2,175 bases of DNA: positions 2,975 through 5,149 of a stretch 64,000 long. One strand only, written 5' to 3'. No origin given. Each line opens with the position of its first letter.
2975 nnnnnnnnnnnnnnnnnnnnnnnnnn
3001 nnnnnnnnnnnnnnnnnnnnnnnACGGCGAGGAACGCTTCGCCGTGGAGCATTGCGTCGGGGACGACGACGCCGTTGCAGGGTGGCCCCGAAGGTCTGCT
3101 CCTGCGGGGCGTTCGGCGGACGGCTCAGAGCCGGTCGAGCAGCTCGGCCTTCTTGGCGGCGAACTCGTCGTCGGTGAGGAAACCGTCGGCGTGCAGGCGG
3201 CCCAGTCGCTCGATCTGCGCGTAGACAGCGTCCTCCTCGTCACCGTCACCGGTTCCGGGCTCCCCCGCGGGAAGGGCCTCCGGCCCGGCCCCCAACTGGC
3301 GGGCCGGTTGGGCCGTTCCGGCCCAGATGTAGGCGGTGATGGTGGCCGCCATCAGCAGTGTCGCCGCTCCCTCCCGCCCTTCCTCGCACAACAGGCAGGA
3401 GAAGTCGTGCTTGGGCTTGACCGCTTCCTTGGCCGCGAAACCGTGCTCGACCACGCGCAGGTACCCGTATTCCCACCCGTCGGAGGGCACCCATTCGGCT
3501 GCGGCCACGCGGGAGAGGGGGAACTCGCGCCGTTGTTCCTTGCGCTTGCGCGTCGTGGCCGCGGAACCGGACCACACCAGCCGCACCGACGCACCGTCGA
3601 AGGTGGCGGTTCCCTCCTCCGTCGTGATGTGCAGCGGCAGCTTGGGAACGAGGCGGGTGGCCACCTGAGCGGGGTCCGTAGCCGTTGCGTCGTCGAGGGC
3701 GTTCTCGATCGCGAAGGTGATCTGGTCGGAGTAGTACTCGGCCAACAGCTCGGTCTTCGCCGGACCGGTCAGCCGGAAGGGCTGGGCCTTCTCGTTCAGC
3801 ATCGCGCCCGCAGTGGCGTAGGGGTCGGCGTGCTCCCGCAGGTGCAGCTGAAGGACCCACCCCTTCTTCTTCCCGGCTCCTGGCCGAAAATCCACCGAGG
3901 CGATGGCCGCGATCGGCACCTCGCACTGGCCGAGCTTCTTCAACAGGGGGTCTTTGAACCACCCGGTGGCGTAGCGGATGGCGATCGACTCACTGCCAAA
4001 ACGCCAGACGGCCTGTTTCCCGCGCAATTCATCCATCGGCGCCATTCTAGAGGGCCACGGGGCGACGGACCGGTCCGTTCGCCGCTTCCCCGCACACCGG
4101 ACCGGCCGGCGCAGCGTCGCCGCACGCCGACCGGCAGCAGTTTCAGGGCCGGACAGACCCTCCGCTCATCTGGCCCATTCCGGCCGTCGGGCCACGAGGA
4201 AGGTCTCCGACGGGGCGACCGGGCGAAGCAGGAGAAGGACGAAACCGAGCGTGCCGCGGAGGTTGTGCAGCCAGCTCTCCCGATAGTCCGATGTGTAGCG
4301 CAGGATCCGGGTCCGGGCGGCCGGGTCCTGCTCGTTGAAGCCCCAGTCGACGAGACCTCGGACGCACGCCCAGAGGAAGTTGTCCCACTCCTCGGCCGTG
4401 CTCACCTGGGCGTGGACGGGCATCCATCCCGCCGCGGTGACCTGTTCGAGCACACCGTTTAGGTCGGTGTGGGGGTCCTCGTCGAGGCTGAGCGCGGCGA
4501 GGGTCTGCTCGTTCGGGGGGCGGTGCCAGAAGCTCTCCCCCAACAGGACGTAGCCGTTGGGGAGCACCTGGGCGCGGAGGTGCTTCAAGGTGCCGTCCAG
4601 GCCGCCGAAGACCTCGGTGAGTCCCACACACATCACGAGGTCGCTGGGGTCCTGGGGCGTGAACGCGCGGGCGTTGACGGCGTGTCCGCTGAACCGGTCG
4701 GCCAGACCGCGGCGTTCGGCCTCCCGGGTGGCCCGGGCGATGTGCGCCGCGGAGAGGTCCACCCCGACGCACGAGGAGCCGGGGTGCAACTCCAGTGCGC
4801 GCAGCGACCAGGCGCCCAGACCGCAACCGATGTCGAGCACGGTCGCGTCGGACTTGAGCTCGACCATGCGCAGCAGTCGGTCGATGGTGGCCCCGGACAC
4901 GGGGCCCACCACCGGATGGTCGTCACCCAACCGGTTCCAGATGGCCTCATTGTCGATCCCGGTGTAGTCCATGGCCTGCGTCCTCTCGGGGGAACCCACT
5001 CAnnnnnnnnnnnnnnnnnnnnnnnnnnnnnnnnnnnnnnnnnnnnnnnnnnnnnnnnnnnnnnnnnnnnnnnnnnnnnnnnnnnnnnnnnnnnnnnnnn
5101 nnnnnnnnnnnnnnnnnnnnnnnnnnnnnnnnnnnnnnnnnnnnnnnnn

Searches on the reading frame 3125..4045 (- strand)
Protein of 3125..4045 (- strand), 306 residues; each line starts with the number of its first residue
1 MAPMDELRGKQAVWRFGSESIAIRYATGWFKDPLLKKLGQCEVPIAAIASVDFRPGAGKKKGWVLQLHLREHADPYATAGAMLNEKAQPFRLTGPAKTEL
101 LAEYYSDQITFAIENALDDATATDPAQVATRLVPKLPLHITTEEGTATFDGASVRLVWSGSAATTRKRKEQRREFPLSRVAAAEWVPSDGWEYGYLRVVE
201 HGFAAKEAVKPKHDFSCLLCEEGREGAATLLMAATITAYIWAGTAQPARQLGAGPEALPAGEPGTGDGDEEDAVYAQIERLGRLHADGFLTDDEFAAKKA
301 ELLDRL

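Call 5: search_protein_families(library=pfam, proteins=[window:3125-4045:-], max_evalue=0.001)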
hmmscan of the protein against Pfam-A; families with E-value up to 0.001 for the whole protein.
window:3125-4045:- (306 aa): 2 families
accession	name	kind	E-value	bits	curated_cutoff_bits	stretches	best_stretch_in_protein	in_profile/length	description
PF14472.11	DUF4429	-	1.2e-41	141.6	25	2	147-236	1-94/95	Domain of unknown function (DUF4429)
PF09851.14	SHOCT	-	7.9e-09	35.4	27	1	276-303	1-28/28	Short C-terminal domain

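Call 29: search_protein_families(library=ncbifam, proteins=[window:3128-4045:-], max_evalue=0.001)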
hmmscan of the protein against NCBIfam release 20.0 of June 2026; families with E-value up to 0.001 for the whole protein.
window:3128-4045:- (306 aa): 0 families

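Call 34: find_encoding_contigs(protein=window:3125-4045:-, flank=10000, max_places=3)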
Protein window:3125-4045:- (306 aa): no gene with exactly this product is on record in the collection.

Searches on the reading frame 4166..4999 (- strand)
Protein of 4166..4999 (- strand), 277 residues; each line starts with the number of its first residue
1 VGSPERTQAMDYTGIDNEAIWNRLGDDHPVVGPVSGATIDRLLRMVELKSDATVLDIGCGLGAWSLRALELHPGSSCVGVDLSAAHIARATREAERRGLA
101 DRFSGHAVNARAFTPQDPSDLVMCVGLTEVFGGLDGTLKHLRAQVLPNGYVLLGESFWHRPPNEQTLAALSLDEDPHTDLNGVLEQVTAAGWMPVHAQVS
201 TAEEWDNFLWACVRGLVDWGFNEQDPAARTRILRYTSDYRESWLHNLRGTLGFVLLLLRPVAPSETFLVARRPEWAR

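Call 5: search_protein_families(library=pfam, proteins=[window:4166-4999:-], max_evalue=0.001)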
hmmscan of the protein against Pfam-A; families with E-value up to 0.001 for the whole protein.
window:4166-4999:- (277 aa): 10 families
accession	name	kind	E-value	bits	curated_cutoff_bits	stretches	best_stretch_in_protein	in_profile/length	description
PF13489.12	Methyltransf_23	-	8.2e-13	48.8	27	1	39-155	10-118/164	Methyltransferase domain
PF08242.18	Methyltransf_12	-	2e-11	44.9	30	1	55-150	1-97/98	Methyltransferase domain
PF13649.12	Methyltransf_25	-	3.1e-11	44.3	27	1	54-149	1-97/97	Methyltransferase domain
PF13847.12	Methyltransf_31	-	2.4e-10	40.7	27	1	49-155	2-111/145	Methyltransferase domain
PF02353.26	CMAS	-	1.8e-08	34.4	27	1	38-152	50-163/273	Mycolic acid cyclopropane synthetase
PF08241.18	Methyltransf_11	-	5.8e-07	30.5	21.2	1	55-152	1-94/95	Methyltransferase domain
PF05175.20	MTS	-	1.2e-05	25.5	23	1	42-124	23-104/170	Methyltransferase small domain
PF06325.19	PrmA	-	5.2e-05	23.3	22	1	48-150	159-255/296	Ribosomal protein L11 methyltransferase (PrmA)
PF01728.25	FtsJ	-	0.00022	21.6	24.1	1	46-124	16-97/181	FtsJ-like methyltransferase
PF12147.14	Methyltransf_20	-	0.00053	19.7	21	1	46-161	129-252/309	Putative methyltransferase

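Call 29: search_protein_families(library=ncbifam, proteins=[window:4169-4999:-], max_evalue=0.001)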
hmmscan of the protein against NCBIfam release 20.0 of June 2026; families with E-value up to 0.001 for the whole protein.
window:4169-4999:- (277 aa): 27 families (the best 25 are shown)
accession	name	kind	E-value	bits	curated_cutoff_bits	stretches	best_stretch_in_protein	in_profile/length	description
NF045667.1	MTase_DVU1556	equivalog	6.6e-11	42.1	155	1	38-196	10-164/213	DVU_1556 family methyltransferase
NF043040.1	corrin_prot_MT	hypoth_equivalog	4.8e-08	32.7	180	1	49-123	40-115/216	corrinoid protein-associated methyltransferase CpaM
NF040703.1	cyclopro_CfaB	exception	2.8e-07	29.7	650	1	38-152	147-262/393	C17 cyclopropane fatty acid synthase CfaB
TIGR04543.1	ketoArg_3Met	equivalog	1.2e-06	27.8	425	1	49-131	148-234/336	2-ketoarginine methyltransferase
NF041537.1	ArsM_AhpD_UU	exception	4.1e-06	25.8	510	1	49-155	75-182/345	arsenite methyltransferase/AhpD domain selenoprotein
TIGR02072.1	BioC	equivalog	6.2e-06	26.2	184.95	1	40-153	21-132/244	malonyl-ACP O-methyltransferase BioC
TIGR01983.1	UbiG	equivalog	8.8e-06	25.2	102.95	1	50-153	49-151/228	bifunctional 2-polyprenyl-6-hydroxyphenol methylase/3-demethylubiquinol 3-O-methyltransferase UbiG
NF047649.1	MTase_UXPK_star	exception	8.9e-06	24.9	460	1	47-141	74-169/283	methyltransferase/UXPK-star double selenoprotein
NF008264.0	PRK11036.1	equivalog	1.2e-05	25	366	1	39-151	34-145/261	tRNA uridine 5-oxyacetic acid(34) methyltransferase CmoM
NF053839.1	CPFASynBruc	equivalog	1.9e-05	23.9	600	1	47-132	171-253/410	cyclopropane fatty acid synthase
NF010703.0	PRK14103.1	equivalog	2.1e-05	24.1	320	1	41-125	20-96/256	trans-aconitate 2-methyltransferase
NF007610.0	PRK10258.1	equivalog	2.9e-05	23.5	342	1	38-180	30-164/251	malonyl-ACP O-methyltransferase BioC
NF040539.1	AST_met_ArsM_2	exception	3.9e-05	23.6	240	1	37-95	43-102/262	putative arsinothricin biosynthesis methyltransferase ArsM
TIGR02469.1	CbiT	equivalog_domain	7.6e-05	23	78.3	1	43-99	12-68/124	precorrin-6Y C5,15-methyltransferase (decarboxylating) subunit CbiT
NF002910.0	PRK03522.2-3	equivalog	0.00013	21.1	558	1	52-113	236-296/383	23S rRNA (uracil(747)-C(5))-methyltransferase RlmC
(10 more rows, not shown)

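Call 74: search_solved_structures(query=window:4169-4999:-, max_evalue=0.00001)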
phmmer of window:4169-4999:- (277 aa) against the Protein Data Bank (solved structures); distinct sequences matched with E-value up to 0.00001: 10.
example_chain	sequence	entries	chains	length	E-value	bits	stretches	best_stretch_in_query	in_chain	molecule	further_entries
1nkv_A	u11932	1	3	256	1.7e-16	63.6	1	27-211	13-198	HYPOTHETICAL PROTEIN yjhP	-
5bp7_A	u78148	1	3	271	2e-16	63.4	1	25-219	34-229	SAM-dependent methyltransferase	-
5epe_A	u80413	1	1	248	6.2e-16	61.8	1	20-255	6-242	SAM-dependent methyltransferase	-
3t7r_A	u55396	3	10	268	1.8e-09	40.5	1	38-245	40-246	Putative methyltransferase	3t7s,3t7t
3e7p_A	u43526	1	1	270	1.9e-09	40.5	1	38-245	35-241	Putative methyltransferase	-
6uv6_A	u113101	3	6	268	3.2e-07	33.2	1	26-159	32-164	D-glucose O-methyltransferase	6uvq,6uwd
8zc8_A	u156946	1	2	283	2.2e-06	30.4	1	36-161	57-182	MitM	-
21zq_A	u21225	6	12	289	2.3e-06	30.3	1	36-161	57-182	MitM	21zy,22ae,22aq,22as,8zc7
7bgg_A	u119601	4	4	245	5e-06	29.2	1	46-117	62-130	heterocyclic toxin methyltransferase (Rv0560c) | 2-heptyl-1-hydroxyquinolin-4(1H)-one methyltransferase | Uncharacterized protein Rv0560c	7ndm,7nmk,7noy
3kkz_A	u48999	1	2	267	7.4e-06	28.7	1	38-206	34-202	uncharacterized protein Q5LES9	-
